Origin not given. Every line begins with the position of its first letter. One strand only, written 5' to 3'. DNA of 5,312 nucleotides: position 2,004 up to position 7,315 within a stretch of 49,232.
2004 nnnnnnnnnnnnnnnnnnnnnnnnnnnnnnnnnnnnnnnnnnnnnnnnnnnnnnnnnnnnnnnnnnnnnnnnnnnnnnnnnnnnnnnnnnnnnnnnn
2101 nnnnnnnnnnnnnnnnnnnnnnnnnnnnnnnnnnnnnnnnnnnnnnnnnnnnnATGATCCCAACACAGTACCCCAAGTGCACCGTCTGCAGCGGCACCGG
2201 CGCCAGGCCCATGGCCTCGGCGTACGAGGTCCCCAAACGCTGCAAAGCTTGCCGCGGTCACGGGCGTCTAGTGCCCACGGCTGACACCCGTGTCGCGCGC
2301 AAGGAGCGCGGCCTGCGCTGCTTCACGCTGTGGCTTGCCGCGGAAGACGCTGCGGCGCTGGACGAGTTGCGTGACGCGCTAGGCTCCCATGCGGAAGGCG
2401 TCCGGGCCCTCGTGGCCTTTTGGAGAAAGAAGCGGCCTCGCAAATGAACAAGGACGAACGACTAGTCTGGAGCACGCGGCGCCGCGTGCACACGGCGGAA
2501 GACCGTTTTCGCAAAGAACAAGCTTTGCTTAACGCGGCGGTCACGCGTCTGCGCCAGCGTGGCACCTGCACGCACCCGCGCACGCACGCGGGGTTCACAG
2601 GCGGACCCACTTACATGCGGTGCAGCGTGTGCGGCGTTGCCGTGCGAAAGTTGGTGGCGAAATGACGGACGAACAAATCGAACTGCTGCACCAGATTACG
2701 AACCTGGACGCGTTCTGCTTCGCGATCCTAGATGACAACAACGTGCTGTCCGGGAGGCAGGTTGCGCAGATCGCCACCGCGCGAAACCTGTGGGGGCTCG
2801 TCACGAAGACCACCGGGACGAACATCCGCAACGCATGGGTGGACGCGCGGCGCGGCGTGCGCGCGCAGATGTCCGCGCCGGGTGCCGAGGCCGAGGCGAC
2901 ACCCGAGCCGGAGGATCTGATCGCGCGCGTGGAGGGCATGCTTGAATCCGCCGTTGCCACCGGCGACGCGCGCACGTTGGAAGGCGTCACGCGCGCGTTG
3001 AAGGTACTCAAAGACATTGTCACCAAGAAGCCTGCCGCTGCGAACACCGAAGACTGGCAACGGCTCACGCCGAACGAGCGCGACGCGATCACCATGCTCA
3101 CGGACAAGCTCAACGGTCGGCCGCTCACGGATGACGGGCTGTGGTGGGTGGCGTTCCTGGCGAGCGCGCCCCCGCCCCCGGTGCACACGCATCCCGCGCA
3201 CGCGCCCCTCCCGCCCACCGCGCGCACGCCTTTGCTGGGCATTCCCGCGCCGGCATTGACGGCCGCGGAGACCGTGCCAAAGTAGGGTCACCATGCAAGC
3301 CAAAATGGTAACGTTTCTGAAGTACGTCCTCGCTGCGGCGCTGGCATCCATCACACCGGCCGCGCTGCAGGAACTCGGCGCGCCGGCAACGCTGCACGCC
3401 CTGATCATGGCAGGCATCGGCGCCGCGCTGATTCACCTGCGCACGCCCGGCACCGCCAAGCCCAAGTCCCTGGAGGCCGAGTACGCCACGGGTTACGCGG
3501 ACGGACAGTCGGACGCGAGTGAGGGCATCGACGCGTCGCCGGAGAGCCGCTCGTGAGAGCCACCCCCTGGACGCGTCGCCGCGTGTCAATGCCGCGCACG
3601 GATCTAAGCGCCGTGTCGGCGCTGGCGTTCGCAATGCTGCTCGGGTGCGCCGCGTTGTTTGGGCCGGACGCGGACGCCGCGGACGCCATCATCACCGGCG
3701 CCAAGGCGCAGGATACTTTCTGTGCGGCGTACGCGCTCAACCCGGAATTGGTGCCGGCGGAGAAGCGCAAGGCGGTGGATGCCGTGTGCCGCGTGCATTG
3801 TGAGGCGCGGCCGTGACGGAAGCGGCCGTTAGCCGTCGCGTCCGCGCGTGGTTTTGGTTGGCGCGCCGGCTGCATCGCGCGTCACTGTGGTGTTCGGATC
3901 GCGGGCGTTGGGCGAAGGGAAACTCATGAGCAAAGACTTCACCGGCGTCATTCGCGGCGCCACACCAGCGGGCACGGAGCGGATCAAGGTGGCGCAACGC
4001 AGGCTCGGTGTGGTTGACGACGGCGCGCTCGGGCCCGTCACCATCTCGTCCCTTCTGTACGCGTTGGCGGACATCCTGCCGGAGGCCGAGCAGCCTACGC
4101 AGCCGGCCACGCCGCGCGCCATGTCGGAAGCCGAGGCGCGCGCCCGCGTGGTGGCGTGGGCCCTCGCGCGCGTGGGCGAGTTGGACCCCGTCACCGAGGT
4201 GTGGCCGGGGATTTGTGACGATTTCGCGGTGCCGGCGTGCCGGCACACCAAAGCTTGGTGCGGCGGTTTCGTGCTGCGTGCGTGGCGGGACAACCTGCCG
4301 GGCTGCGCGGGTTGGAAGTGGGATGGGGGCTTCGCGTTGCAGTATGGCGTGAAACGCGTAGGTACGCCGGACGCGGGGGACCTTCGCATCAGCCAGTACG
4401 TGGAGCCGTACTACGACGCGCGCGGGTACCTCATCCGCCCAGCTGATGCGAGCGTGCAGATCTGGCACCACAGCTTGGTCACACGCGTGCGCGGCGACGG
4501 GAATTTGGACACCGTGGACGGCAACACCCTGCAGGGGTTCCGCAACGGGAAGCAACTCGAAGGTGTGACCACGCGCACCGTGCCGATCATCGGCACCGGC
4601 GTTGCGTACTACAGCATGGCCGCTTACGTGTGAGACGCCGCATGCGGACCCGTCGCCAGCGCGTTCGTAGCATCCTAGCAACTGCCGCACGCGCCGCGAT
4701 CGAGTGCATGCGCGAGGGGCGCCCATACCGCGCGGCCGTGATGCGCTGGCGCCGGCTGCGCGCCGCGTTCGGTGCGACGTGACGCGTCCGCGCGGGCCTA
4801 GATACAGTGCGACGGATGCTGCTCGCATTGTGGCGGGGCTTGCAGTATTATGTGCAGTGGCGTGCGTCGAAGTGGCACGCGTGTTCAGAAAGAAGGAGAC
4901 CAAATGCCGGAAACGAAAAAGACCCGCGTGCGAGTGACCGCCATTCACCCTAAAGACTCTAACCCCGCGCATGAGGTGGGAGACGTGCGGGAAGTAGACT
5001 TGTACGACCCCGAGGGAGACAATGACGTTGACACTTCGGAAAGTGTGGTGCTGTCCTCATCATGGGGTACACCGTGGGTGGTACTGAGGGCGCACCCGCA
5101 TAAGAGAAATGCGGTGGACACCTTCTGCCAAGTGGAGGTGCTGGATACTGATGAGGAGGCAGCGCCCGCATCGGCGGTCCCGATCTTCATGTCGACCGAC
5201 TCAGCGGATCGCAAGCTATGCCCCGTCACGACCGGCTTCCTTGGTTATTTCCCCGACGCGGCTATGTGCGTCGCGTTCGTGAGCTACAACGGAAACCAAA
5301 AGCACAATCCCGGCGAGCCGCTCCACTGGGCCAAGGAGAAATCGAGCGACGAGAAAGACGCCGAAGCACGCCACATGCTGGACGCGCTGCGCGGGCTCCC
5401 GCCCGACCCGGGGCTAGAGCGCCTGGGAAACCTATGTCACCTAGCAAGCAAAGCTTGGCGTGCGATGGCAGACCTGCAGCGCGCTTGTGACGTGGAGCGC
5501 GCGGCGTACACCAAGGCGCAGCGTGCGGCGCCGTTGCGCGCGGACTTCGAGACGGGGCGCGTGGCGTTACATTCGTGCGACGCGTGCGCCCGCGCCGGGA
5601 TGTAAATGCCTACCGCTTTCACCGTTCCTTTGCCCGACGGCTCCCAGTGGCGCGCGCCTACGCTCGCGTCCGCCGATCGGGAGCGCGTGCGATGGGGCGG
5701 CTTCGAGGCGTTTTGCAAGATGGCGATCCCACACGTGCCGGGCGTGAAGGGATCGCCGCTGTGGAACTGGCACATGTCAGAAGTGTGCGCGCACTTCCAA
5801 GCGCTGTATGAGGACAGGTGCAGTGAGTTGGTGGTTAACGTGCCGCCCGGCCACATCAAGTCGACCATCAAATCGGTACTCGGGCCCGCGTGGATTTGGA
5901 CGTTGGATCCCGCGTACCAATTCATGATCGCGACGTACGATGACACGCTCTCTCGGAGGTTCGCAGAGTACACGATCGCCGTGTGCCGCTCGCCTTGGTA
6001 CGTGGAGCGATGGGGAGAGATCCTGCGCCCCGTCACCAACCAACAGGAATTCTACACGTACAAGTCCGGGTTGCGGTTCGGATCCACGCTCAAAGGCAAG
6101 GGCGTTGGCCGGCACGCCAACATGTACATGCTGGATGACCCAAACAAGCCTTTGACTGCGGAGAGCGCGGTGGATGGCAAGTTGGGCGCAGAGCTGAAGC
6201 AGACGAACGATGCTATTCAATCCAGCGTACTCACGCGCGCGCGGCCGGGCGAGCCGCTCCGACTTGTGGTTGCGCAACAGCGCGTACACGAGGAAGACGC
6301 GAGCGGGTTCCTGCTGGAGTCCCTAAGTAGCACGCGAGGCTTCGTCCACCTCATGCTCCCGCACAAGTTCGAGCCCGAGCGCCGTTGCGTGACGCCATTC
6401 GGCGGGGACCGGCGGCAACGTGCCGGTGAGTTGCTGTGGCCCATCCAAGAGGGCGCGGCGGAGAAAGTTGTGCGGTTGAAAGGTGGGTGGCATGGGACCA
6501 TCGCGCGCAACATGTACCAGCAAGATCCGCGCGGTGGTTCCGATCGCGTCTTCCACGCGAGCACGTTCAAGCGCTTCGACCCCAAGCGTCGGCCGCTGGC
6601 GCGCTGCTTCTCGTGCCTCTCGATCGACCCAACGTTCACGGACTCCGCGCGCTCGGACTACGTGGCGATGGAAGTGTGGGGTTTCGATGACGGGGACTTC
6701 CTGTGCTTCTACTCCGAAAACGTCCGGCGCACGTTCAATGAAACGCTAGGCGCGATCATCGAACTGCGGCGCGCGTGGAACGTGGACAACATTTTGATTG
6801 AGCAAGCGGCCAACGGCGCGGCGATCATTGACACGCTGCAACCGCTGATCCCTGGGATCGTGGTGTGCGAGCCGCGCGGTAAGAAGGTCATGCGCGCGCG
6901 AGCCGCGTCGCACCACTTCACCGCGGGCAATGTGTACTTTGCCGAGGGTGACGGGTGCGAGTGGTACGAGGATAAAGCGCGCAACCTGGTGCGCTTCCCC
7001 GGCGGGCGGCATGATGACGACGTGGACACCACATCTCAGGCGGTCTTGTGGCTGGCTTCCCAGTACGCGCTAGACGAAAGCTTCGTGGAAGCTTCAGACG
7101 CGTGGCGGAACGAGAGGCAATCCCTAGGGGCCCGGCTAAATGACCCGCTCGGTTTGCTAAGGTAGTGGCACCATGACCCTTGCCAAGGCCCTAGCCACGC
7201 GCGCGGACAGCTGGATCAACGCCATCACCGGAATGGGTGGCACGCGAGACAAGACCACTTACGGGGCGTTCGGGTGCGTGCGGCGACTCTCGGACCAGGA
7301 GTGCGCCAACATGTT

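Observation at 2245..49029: Palindrome AAGCTT is strongly over-represented (38 hand-counted sites), in all codon phases and on both coding strands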

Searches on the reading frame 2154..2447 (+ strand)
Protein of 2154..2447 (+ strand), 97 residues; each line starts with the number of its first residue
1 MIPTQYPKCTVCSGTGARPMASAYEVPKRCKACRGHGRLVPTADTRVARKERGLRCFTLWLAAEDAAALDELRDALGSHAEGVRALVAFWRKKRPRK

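Call 43: search_protein_families(library=phrogs, proteins=[window:2154-2447:+], max_evalue=0.001)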
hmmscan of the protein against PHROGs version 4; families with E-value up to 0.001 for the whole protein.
window:2154-2447:+ (97 aa): 0 families

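Call 78: search_protein_families(library=phrogs, proteins=[window:2154-2447:+], max_evalue=0.001)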
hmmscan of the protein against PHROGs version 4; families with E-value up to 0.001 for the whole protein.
window:2154-2447:+ (97 aa): 0 families

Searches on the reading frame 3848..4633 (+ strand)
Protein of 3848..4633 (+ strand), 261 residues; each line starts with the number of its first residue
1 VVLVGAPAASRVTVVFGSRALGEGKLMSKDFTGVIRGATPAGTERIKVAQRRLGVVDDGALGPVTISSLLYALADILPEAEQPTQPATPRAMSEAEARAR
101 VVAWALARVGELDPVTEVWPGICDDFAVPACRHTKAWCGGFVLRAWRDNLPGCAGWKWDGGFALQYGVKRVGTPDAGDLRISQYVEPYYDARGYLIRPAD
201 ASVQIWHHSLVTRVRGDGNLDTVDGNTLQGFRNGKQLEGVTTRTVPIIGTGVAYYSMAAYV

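Call 43: search_protein_families(library=phrogs, proteins=[window:3848-4633:+], max_evalue=0.001)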
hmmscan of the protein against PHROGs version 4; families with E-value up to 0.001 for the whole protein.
window:3848-4633:+ (261 aa): 0 families

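Call 51: search_solved_structures(query=window:3848-4633:+, max_evalue=1)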
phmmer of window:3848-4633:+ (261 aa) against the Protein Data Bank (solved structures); distinct sequences matched with E-value up to 1: 0.

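Call 52: search_protein_families(library=pfam, proteins=[window:3848-4633:+], max_evalue=0.01)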
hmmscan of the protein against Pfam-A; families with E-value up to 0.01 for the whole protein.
window:3848-4633:+ (261 aa): 0 families

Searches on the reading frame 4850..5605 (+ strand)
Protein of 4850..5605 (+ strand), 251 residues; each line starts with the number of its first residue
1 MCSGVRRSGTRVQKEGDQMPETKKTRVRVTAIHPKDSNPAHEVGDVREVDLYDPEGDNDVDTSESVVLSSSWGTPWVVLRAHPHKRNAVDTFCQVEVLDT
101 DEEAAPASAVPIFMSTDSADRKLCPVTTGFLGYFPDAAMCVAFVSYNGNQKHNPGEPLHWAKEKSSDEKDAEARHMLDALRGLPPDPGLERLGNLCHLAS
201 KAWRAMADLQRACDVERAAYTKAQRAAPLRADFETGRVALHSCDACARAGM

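Call 44: search_protein_families(library=phrogs, proteins=[window:4850-5605:+], max_evalue=0.001)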
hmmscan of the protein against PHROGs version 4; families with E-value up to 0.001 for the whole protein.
window:4850-5605:+ (251 aa): 1 family
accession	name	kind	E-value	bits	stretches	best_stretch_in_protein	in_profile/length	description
phrog_27780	-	unknown function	7.1e-20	72.7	1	113-225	5-108/255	-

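Call 52: search_protein_families(library=pfam, proteins=[window:4850-5605:+], max_evalue=0.01)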
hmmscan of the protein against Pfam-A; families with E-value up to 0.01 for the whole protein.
window:4850-5605:+ (251 aa): 0 families

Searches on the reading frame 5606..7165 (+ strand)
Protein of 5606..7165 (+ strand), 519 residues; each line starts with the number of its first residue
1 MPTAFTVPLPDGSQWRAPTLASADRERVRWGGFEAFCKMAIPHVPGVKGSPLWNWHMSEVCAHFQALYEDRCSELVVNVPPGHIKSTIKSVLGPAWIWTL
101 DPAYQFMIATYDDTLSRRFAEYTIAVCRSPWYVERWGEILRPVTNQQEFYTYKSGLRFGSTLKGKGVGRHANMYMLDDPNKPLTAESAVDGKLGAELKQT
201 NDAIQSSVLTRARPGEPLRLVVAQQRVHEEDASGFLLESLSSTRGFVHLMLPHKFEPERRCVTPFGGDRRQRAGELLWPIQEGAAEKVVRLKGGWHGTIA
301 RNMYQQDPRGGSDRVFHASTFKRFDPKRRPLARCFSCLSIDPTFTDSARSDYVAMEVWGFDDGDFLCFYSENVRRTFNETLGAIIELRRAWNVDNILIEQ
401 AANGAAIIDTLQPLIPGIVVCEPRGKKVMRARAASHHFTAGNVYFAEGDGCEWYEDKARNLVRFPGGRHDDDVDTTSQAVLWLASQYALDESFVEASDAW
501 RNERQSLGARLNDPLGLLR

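Call 11: search_protein_families(library=pfam, proteins=[window:5606-7165:+])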
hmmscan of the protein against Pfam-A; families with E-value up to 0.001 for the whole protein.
window:5606-7165:+ (519 aa): 1 family
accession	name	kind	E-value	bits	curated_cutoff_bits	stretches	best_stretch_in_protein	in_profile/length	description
PF17289.8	Terminase_6C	-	6.8e-08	33.1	22.6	1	339-480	2-152/155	Terminase RNaseH-like domain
